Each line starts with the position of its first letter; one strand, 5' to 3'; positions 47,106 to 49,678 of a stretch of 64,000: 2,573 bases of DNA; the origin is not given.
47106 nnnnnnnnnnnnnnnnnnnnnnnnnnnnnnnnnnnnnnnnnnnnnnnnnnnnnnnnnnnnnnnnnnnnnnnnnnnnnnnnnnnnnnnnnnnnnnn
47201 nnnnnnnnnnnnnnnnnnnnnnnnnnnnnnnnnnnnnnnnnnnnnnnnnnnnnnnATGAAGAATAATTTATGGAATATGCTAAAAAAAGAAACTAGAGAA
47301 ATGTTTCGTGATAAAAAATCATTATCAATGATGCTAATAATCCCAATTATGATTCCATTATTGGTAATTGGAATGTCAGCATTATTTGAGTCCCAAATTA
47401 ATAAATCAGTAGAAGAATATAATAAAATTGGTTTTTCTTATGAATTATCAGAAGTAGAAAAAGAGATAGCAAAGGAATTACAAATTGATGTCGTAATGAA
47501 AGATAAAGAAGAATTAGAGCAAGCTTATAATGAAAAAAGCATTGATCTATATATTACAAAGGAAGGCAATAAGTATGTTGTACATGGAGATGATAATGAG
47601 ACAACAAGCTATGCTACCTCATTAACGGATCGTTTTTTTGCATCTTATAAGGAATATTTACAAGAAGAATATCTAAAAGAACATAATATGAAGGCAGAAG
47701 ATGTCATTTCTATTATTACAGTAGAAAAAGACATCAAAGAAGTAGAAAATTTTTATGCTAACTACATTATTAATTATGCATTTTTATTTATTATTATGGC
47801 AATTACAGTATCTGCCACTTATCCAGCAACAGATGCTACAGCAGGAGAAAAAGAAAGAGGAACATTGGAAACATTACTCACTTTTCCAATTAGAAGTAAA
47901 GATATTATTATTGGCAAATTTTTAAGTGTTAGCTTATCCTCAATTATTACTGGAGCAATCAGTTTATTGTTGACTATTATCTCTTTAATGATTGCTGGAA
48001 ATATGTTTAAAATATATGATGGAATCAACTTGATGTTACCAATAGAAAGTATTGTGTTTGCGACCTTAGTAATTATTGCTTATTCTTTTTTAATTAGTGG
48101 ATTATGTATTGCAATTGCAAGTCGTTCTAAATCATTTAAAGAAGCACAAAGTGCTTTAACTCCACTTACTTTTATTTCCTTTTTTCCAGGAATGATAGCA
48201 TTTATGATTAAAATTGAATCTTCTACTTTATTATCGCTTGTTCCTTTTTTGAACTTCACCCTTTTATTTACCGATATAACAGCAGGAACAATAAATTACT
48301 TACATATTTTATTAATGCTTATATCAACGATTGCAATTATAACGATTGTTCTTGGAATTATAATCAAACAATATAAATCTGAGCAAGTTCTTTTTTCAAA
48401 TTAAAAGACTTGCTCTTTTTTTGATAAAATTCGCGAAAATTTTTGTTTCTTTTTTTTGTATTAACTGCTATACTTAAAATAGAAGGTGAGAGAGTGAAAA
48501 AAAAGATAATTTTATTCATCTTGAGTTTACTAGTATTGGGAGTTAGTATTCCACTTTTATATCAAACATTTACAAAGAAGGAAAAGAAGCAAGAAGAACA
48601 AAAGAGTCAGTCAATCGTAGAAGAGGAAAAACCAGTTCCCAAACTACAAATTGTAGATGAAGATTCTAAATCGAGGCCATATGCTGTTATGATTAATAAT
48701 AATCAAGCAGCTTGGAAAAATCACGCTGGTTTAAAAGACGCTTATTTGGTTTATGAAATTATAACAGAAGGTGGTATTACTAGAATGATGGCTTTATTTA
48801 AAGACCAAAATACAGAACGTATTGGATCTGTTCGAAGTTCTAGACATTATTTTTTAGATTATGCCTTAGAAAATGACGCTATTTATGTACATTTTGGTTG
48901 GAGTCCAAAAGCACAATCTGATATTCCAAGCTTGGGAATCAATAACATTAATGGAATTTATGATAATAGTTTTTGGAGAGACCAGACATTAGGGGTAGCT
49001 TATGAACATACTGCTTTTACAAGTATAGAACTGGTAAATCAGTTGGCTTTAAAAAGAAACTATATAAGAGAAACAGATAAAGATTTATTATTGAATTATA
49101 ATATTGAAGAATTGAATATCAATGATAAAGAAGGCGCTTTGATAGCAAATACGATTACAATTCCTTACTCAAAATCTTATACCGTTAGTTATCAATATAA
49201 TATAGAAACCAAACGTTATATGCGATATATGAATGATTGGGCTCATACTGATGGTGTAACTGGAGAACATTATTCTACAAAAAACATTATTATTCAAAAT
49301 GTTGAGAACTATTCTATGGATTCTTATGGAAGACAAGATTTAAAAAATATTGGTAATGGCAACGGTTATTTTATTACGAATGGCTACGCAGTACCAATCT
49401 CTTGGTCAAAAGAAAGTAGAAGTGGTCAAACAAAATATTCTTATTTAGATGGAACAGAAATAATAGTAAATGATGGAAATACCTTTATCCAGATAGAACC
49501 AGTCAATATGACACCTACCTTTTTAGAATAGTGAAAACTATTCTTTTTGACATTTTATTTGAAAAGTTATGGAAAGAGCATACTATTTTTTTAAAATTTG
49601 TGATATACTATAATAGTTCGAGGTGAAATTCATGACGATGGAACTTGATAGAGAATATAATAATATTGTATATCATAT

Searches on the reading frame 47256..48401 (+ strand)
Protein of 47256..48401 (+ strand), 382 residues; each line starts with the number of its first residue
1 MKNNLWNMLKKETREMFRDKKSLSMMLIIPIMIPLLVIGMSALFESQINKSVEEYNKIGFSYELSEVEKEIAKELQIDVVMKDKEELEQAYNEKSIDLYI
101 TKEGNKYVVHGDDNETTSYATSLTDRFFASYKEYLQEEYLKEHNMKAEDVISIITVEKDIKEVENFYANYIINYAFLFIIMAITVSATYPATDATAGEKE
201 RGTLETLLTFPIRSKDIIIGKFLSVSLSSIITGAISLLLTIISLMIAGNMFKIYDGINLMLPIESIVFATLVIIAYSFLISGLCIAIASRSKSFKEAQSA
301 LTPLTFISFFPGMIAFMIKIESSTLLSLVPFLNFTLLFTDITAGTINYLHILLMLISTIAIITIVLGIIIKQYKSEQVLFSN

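Call 43: search_protein_families(library=pfam, proteins=[window:47256-48401:+], max_evalue=0.001)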
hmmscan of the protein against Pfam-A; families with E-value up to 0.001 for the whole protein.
window:47256-48401:+ (382 aa): 4 families
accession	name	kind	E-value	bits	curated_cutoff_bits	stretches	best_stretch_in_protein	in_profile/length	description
PF12698.13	ABC2_membrane_3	-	5.7e-28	98.4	31.6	1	20-365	1-345/347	ABC-2 family transporter protein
PF12679.13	ABC2_membrane_2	-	8.4e-23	81.4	27.2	1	6-366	1-275/283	ABC-2 family transporter protein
PF12730.13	ABC2_membrane_4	-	1.1e-07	32.5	27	1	163-287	43-169/179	ABC-2 family transporter protein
PF01061.29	ABC2_membrane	-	6.7e-07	29.5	26.9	1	170-310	51-175/211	ABC-2 type transporter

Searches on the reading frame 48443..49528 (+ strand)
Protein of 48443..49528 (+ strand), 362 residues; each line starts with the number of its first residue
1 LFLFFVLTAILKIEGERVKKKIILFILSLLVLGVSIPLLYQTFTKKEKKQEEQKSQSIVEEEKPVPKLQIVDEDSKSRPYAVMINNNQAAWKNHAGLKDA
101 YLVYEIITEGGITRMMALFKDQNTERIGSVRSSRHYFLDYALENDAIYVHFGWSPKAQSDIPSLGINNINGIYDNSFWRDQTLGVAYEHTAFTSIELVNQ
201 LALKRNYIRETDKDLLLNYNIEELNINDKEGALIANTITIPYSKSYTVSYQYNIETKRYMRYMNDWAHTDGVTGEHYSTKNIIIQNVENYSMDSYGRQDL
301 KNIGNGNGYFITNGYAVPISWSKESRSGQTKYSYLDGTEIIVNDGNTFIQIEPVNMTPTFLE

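Call 66: search_protein_families(library=pfam, proteins=[window:48443-49528:+], max_evalue=0.01)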
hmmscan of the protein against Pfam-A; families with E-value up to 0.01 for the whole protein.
window:48443-49528:+ (362 aa): 2 families
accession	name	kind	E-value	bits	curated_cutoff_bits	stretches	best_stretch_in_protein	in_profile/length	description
PF11258.13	DUF3048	-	1.7e-38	132.5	25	1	72-206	8-146/148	Protein of unknown function (DUF3048) N-terminal domain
PF17479.7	DUF3048_C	-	8.3e-27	94.3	25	1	238-349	1-114/114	Protein of unknown function (DUF3048) C-terminal domain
